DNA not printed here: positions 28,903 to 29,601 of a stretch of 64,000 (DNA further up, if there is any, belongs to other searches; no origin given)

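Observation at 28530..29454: Overlapping two-gene cassette of unknown function between a Fic gene and an MNT/HEPN pair (candidate novel defence or toxin-type module)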

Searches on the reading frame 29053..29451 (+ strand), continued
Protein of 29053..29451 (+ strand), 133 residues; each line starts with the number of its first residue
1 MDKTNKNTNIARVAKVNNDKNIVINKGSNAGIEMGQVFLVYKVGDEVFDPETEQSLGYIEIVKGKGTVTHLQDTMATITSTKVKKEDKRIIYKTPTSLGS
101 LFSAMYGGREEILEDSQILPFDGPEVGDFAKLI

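Call 49: search_dna_similar(query=window:29053-29451:+, collection=plasmids, mode=protein, max_evalue=0.001, max_rows=30)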
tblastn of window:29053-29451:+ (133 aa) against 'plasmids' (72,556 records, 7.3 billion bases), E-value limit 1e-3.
Records with a match: 3; places in all: 3; records where one place covers at least 80% of the query: 2.
Best place of each record, by identity: <60% 3.
By first word of the organism name: Clostridium 1; Psychrobacter 1; Candidatus 1.
By predicted mobility (MOB-suite, as given by PLSDB): non-mobilizable 3.
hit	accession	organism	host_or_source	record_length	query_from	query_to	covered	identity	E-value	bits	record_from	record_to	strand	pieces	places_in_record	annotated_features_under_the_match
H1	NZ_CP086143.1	Clostridium estertheticum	bovine,single colony,feces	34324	27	133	80%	41.8%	9e-14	73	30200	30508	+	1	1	hypothetical protein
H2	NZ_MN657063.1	Psychrobacter sp.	-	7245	27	131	79%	41.1%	2e-13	72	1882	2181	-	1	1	hypothetical protein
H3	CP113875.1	Candidatus Megaera polyxenophila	Euplotes woodruffi,mixed host and ...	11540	27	133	80%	39.3%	7e-12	68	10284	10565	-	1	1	hypothetical protein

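Call 50: get_annotated_region(hit=H2, flank=5000)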
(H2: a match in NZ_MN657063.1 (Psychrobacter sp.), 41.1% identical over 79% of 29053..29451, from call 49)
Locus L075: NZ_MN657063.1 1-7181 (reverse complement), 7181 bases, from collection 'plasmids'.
description: Psychrobacter sp. strain ANT_P27 plasmid pA27P3, complete sequence
organism: Psychrobacter sp. (NCBI taxid 56811)
taxonomy: Bacteria; Pseudomonadota; Gammaproteobacteria; Moraxellales; Moraxellaceae; Psychrobacter; Psychrobacter sp.
host: -; source: -; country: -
typing (MOB-suite, as given by PLSDB): non-mobilizable
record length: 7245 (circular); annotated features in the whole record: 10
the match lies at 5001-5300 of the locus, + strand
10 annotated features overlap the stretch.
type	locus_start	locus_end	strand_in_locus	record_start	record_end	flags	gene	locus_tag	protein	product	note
CDS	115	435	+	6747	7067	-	-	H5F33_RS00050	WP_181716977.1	ADP-ribosyl-(dinitrogen reductase) hydrolase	-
CDS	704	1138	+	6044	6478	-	-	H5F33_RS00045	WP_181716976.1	hypothetical protein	-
CDS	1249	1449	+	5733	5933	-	-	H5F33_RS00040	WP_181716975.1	hypothetical protein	-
CDS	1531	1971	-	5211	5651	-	-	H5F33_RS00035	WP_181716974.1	hypothetical protein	-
CDS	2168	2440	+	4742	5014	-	-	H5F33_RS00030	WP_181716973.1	hypothetical protein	-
CDS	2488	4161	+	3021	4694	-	mobQ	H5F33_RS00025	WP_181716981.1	MobQ family relaxase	-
CDS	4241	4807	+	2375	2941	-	-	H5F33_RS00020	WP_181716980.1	hypothetical protein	-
CDS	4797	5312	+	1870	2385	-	-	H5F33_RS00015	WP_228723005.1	hypothetical protein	-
CDS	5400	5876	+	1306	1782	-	-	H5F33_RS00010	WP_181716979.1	hypothetical protein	-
CDS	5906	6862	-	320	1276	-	repM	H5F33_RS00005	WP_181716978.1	replication initiation protein RepM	GO:0006270 - DNA replication initiation [Evidence IEA]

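Call 51: get_annotated_region(hit=H3, flank=6000)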
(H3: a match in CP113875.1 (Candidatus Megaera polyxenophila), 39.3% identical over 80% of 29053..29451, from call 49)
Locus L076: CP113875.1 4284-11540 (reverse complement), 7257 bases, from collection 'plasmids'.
description: Candidatus Megaera polyxenophila strain NDG2 plasmid unnamed8, complete sequence
organism: Candidatus Megaera polyxenophila (NCBI taxid 988779)
taxonomy: Bacteria; Pseudomonadota; Alphaproteobacteria; Rickettsiales; Rickettsiaceae; Candidatus Megaera; Candidatus Megaera polyxenophila
host: -; source: Euplotes woodruffi,mixed host and symbiont culture; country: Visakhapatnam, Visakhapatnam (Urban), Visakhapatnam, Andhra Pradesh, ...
typing (MOB-suite, as given by PLSDB): non-mobilizable
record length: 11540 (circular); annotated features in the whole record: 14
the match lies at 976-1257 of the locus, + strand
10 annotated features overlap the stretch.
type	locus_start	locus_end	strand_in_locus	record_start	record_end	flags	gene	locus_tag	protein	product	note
CDS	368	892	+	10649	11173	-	-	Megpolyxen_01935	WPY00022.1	hypothetical protein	-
CDS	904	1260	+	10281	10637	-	-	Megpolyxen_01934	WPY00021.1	hypothetical protein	-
CDS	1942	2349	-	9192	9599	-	-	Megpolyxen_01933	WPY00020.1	Type II toxin-antitoxin system VapC family toxin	-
CDS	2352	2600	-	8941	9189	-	-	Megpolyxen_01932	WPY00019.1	Type II toxin-antitoxin system Phd/YefM family antitoxin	-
CDS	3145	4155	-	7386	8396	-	-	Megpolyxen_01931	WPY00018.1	Replication initiation protein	-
CDS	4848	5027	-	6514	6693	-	-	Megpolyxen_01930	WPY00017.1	hypothetical protein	-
CDS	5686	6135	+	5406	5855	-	-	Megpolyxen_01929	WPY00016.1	Nucleotidyltransferase substrate binding like protein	-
CDS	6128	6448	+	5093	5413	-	-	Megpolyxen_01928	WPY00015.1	Nucleotidyltransferase domain-containing protein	-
CDS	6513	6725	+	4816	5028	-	-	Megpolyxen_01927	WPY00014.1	hypothetical protein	-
CDS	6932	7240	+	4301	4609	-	-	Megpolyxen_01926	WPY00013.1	hypothetical protein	-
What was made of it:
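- On Type VII MNT-HEPN toxin-antitoxin (as one unit with A-B): The Megaera plasmid carries both, but about 4.4 kb apart (call 51).
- It occurs on a 7.2-kb plasmid and on an 11.5-kb plasmid beside VapC-Phd (calls 50, 51).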

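Call 52: get_annotated_region(hit=H1, flank=6000)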
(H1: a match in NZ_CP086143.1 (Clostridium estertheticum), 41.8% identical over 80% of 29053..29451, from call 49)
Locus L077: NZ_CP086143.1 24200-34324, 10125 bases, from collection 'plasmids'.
description: Clostridium estertheticum strain CF016 plasmid pCF016-34, complete sequence
organism: Clostridium estertheticum (NCBI taxid 238834)
taxonomy: Bacteria; Bacillota; Clostridia; Eubacteriales; Clostridiaceae; Clostridium; Clostridium estertheticum
host: -; source: bovine,single colony,feces; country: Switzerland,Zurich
typing (MOB-suite, as given by PLSDB): non-mobilizable
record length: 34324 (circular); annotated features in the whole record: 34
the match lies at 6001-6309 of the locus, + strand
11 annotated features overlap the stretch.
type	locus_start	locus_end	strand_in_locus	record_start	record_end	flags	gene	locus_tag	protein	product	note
CDS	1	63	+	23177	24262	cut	-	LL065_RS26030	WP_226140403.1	ComEC/Rec2 family competence protein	GO:0030420 - establishment of competence for transformation [Evidence IEA]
CDS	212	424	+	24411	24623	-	-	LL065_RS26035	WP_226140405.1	DUF3006 domain-containing protein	-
CDS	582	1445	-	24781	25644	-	-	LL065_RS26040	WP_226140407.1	glucosaminidase domain-containing protein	-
CDS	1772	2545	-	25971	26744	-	-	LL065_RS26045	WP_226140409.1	DUF2178 domain-containing protein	-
CDS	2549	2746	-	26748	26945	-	-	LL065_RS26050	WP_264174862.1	helix-turn-helix transcriptional regulator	-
CDS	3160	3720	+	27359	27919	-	-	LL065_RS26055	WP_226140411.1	hypothetical protein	-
CDS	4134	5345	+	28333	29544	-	-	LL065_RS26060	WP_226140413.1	DUF262 domain-containing protein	-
CDS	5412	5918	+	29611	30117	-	-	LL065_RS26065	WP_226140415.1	hypothetical protein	-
CDS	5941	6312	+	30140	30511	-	-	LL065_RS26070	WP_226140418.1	hypothetical protein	-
CDS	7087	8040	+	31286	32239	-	-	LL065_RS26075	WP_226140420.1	MerR family transcriptional regulator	GO:0006355 - regulation of DNA-templated transcription [Evidence IEA]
CDS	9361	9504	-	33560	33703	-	-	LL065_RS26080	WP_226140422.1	hypothetical protein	-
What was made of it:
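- In another the pair follows a DUF262 gene (calls 49-52). The pair is also carried on plasmids (calls 50-52).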

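Call 56: search_protein_families(library=pfam, alignment_id=A5, max_evalue=0.00001)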
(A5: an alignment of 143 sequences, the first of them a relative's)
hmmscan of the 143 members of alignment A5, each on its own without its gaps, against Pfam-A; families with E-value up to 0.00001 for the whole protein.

A. member 1, L031:1497-2528:- (344 aa): 6 families
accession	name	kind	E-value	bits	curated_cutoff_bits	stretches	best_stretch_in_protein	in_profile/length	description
PF16363.11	GDP_Man_Dehyd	-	6.2e-54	184.1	27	1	4-330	1-331/332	GDP-mannose 4,6 dehydratase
PF01370.27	Epimerase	-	2.3e-52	178.3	20.9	1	3-268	1-240/240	NAD dependent epimerase/dehydratase family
PF01073.25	3Beta_HSD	-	2.2e-16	60.2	22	1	4-163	1-160/280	3-beta hydroxysteroid dehydrogenase/isomerase family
PF02719.21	Polysacc_synt_2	-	2e-13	50.6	20.2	1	3-190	1-175/293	Polysaccharide biosynthesis protein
PF04321.23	RmlD_sub_bind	-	2.5e-07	30.5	27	1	1-161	1-137/287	RmlD substrate binding domain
PF00106.31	adh_short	-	1.6e-06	28.2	26.6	1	3-70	3-69/195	short chain dehydrogenase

B. families by the number of members that match (of 143 scanned): 143 families (the first 25 are shown)
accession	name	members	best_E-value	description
PF02514.21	CobN-Mg_chel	5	0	CobN/Magnesium Chelatase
PF00005.33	ABC_tran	5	1.8e-67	ABC transporter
PF11965.13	DUF3479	5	3.5e-56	Domain of unknown function (DUF3479)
PF13304.12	AAA_21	4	2.8e-24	AAA domain, putative AbiEii toxin, Type IV TA system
PF01145.31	Band_7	3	2.5e-35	SPFH domain / Band 7 family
PF01061.29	ABC2_membrane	3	2.8e-28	ABC-2 type transporter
PF00072.30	Response_reg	3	1.5e-20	Response regulator receiver domain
PF00580.27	UvrD-helicase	2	1.2e-93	UvrD/REP helicase N-terminal domain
PF00106.31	adh_short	2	1.4e-52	short chain dehydrogenase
PF01370.27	Epimerase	2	2.3e-52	NAD dependent epimerase/dehydratase family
PF12698.13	ABC2_membrane_3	2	4.2e-44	ABC-2 family transporter protein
PF03596.19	Cad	2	8.7e-33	Cadmium resistance transporter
PF00929.31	RNase_T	2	9.3e-30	Exonuclease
PF02518.31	HATPase_c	2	2e-29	Histidine kinase-, DNA gyrase B-, and HSP90-like ATPase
PF00589.27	Phage_integrase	2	3.5e-22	Phage integrase family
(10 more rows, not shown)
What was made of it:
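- Neighbours in the first 22 genome loci are mixed: ABC transporters, Band_7, response regulators (call 56).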

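Call 57: search_protein_families(library=padloc, alignment_id=A5, max_evalue=1e-10)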
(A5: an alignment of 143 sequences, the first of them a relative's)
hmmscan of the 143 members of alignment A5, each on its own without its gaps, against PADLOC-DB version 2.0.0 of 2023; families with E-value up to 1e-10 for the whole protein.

A. member 1, L031:1497-2528:- (344 aa): 0 families

B. families by the number of members that match (of 143 scanned): 180 families (the first 25 are shown)
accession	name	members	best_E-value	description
PDLC04135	mad3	6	9.6e-54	mads_3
PDLC02980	AriA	3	2.5e-25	-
PDLC04140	mad8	3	4.8e-22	mads_8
PDLC00131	GajB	2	4.6e-163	UrvD helicase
PDLC00146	GajB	2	3.2e-112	UrvD helicase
PDLC03802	RTasHel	2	1e-108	DRT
PDLC00132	GajB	2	8.7e-97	UrvD helicase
PDLC00105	GajB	2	1.1e-83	UrvD helicase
PDLC00117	GajB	2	1.4e-76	UrvD helicase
PDLC00126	GajB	2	2.2e-76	UrvD helicase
PDLC00127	GajB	2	6.4e-59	UrvD helicase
PDLC00138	GajB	2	3.6e-53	UrvD helicase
PDLC00123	GajB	2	3.2e-47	UrvD helicase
PDLC00121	GajB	2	5.3e-47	UrvD helicase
PDLC00103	GajB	2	2.1e-44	UrvD helicase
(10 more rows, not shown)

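Call 58: search_protein_families(library=pfam, proteins=[L046:5822-7426:+, L046:8349-10937:+, L061:5922-7436:+, L061:8354-10942:+, L074:7019-7957:+, L071:7213-7986:+, L041:6310-7347:+, L041:8705-9694:+, L064:6306-7676:+, L034:4743-5114:-], max_evalue=0.001)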
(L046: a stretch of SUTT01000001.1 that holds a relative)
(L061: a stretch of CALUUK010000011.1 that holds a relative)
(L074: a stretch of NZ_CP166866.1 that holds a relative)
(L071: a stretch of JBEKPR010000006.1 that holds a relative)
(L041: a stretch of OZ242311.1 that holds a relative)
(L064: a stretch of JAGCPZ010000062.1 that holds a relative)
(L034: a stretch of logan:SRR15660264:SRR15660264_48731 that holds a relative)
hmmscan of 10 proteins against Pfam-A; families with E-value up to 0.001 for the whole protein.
L046:5822-7426:+ (535 aa): 2 families
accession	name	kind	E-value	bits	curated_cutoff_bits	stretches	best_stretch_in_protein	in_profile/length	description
PF01555.25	N6_N4_Mtase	-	1.3e-41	143.4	26.7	1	60-384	1-216/221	DNA methylase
PF03602.21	Cons_hypoth95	-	8.1e-06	26.1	24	1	21-113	77-153/182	Conserved hypothetical protein 95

L046:8349-10937:+ (863 aa): 3 families
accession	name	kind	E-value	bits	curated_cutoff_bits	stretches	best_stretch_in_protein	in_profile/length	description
PF04851.21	ResIII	-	1.4e-14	54.8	22.5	1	2-244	2-163/164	Type III restriction enzyme, res subunit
PF00270.35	DEAD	-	6.7e-05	23.1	26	0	51-108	16-71/167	DEAD/DEAH box helicase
PF04361.18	DUF494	-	0.00099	19.4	22.6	0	429-527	22-116/153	Protein of unknown function (DUF494)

L061:5922-7436:+ (505 aa): 2 families
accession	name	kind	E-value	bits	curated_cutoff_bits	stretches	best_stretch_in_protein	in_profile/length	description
PF01555.25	N6_N4_Mtase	-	1.7e-52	179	26.7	1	62-356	1-217/221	DNA methylase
PF03602.21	Cons_hypoth95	-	4.9e-05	23.5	24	1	23-91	77-143/182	Conserved hypothetical protein 95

L061:8354-10942:+ (863 aa): 2 families
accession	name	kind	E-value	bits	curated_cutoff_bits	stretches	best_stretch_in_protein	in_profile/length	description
PF04851.21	ResIII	-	1e-13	51.9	22.5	1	2-244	2-163/164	Type III restriction enzyme, res subunit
PF00270.35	DEAD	-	0.00018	21.7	26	0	51-108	16-71/167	DEAD/DEAH box helicase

L074:7019-7957:+ (313 aa): 1 family
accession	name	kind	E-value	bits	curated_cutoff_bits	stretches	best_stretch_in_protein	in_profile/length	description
PF10137.14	CAP12-PCTIR_TIR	-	1.3e-06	28.8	24.7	1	102-149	73-118/119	CAP12/Pycsar effector protein, TIR domain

L071:7213-7986:+ (258 aa): 0 families

L041:6310-7347:+ (346 aa): 1 family
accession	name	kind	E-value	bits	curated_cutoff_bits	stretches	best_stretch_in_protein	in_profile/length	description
PF06071.19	YchF-GTPase_C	-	1.8e-30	105.4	27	1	262-344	1-83/84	Protein of unknown function (DUF933)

L041:8705-9694:+ (330 aa): 1 family
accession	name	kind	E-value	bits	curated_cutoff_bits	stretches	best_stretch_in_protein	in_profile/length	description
PF00528.27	BPD_transp_1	-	1.7e-17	64.2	26.4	1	119-316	3-175/184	Binding-protein-dependent transport system inner membrane component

L064:6306-7676:+ (457 aa): 2 families
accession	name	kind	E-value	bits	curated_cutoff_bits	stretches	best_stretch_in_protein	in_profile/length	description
PF00990.26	GGDEF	-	1.1e-25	90.7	23.8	1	308-445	2-156/161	Diguanylate cyclase, GGDEF domain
PF01590.32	GAF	-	6.9e-06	27.1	22.4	1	148-266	1-105/133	GAF domain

L034:4743-5114:- (124 aa): 0 families

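Call 64: search_protein_families(library=phrogs, proteins=[window:29053-29451:+, L012:5488-5967:+, L012:5986-6357:+, L012:4672-5397:-, L012:6597-7388:-, L012:8142-8462:+, L012:8462-8932:+, L028:6441-7817:-, L028:4235-5392:-], max_evalue=0.001)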
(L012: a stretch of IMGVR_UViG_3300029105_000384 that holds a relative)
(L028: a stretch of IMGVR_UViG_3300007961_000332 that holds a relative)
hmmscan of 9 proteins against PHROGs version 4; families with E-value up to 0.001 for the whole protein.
window:29053-29451:+ (133 aa): 1 family
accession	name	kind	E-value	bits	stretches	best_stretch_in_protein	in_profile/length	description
phrog_27728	-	unknown function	1.2e-08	36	1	12-85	8-80/143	-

L012:5488-5967:+ (160 aa): 0 families

L012:5986-6357:+ (124 aa): 1 family
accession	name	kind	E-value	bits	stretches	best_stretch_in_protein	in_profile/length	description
phrog_27728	-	unknown function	1.4e-07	32.6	1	1-73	3-73/143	-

L012:4672-5397:- (242 aa): 9 families
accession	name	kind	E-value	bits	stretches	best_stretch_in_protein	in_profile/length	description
phrog_63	-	transcription regulation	2.4e-63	216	1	1-240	117-361/431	anti-repressor Ant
phrog_9438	-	transcription regulation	9.5e-40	136.2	1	131-240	6-116/121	anti-repressor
phrog_130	-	transcription regulation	2.6e-35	123.4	1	109-240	283-413/480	anti-repressor Ant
phrog_5817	-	transcription regulation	4.6e-31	109.4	1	12-121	23-135/210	anti-repressor Ant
phrog_377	-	transcription regulation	8.3e-21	75.8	1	13-121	18-133/213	anti-repressor Ant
phrog_15968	-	transcription regulation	2.8e-19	70.1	1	171-240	1-71/73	anti-repressor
phrog_373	-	transcription regulation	1.5e-17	65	1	5-131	89-232/373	anti-repressor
phrog_6904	-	unknown function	5.6e-16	59.6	1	1-79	2-90/95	-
phrog_14211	-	transcription regulation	6.3e-14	53.1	2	59-99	92-132/234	anti-repressor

L012:6597-7388:- (264 aa): 16 families
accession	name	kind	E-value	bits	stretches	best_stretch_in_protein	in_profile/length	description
phrog_130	-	transcription regulation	4.5e-94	317.1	1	7-250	156-410/480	anti-repressor Ant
phrog_9438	-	transcription regulation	3.4e-49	166.7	1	140-254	3-117/121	anti-repressor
phrog_463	-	transcription regulation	5.5e-46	158.1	1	8-177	2-174/250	anti-repressor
phrog_2899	-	transcription regulation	1.4e-45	157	1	8-143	4-137/263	anti-repressor Ant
phrog_63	-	transcription regulation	2.8e-44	153.1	1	121-251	231-359/431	anti-repressor Ant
phrog_7940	-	unknown function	8.7e-40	137.9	1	8-136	1-131/252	-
phrog_2593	-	transcription regulation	9.5e-32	111.7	1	10-126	18-144/255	anti-repressor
phrog_15968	-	transcription regulation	3.1e-28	98.8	1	183-252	1-70/73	anti-repressor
phrog_25722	-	unknown function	1.1e-27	97.6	1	8-117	1-110/150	-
phrog_2977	-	transcription regulation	5.6e-27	95.4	1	7-92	60-148/150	anti-repressor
phrog_245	-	transcription regulation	6.1e-27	95.9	1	10-129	40-145/319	anti-repressor Ant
phrog_5060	-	transcription regulation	1.9e-26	94.5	1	14-173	12-175/224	anti-repressor Ant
phrog_2011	-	transcription regulation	2e-23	84.5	1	13-118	3-119/275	anti-repressor Ant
phrog_9976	-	transcription regulation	6.5e-21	76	1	12-117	4-108/188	anti-repressor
phrog_373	-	transcription regulation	6.2e-06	26.7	1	8-144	76-223/373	anti-repressor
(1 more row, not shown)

L012:8142-8462:+ (107 aa): 23 families
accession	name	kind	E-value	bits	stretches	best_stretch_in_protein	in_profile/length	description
phrog_8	-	transcription regulation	1.1e-20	75.4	1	4-93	74-155/346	transcriptional regulator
phrog_2967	-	transcription regulation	3.1e-20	73.7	1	6-71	10-74/225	transcriptional regulator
phrog_4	-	transcription regulation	1.3e-15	58.3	1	6-93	136-214/400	transcriptional repressor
phrog_3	-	transcription regulation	1.6e-13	52.3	1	3-76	85-157/430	transcriptional repressor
phrog_5823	-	transcription regulation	1.3e-10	42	1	6-80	6-79/404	transcriptional regulator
phrog_2439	-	transcription regulation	7.1e-10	39.3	1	10-72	11-72/367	transcriptional regulator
phrog_4779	-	transcription regulation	1.4e-08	36.1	1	7-64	3-61/98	transcriptional regulator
phrog_2328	-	transcription regulation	3.5e-08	34.3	1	6-69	15-77/128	transcriptional repressor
phrog_7241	-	transcription regulation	3.4e-07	31.3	1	15-66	70-120/122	transcriptional regulator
phrog_1373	-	transcription regulation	5.4e-07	30.7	1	11-62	68-118/166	transcriptional regulator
phrog_7950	-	transcription regulation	1.5e-06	29.2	1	11-42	12-43/68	transcriptional repressor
phrog_2339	-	DNA, RNA and nucleotide metabolism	1.5e-06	29.1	1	4-59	23-78/98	HTH DNA binding protein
phrog_1994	-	DNA, RNA and nucleotide metabolism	5.9e-06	27.3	1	10-75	3-67/170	DNA binding protein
phrog_3557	-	transcription regulation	9e-06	26.9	1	4-59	11-64/142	transcriptional regulator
phrog_6499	-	transcription regulation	7.1e-05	23.3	1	9-61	9-66/157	transcriptional regulator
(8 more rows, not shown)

L012:8462-8932:+ (157 aa): 1 family
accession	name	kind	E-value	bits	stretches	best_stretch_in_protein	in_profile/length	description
phrog_87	-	other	4.2e-32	112.7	1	5-153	42-187/227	metallo-protease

L028:6441-7817:- (459 aa): 1 family
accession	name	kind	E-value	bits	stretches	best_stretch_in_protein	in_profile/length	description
phrog_533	-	head and packaging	3.1e-115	386.5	1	14-456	6-478/495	portal protein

L028:4235-5392:- (386 aa): 2 families
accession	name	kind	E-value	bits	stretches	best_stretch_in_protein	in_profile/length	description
phrog_581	-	head and packaging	1.2e-92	312.7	1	1-382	19-384/564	minor head protein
phrog_1687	-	transcription regulation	0.00096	20.2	0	111-224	34-148/162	MarR family transcrition regulator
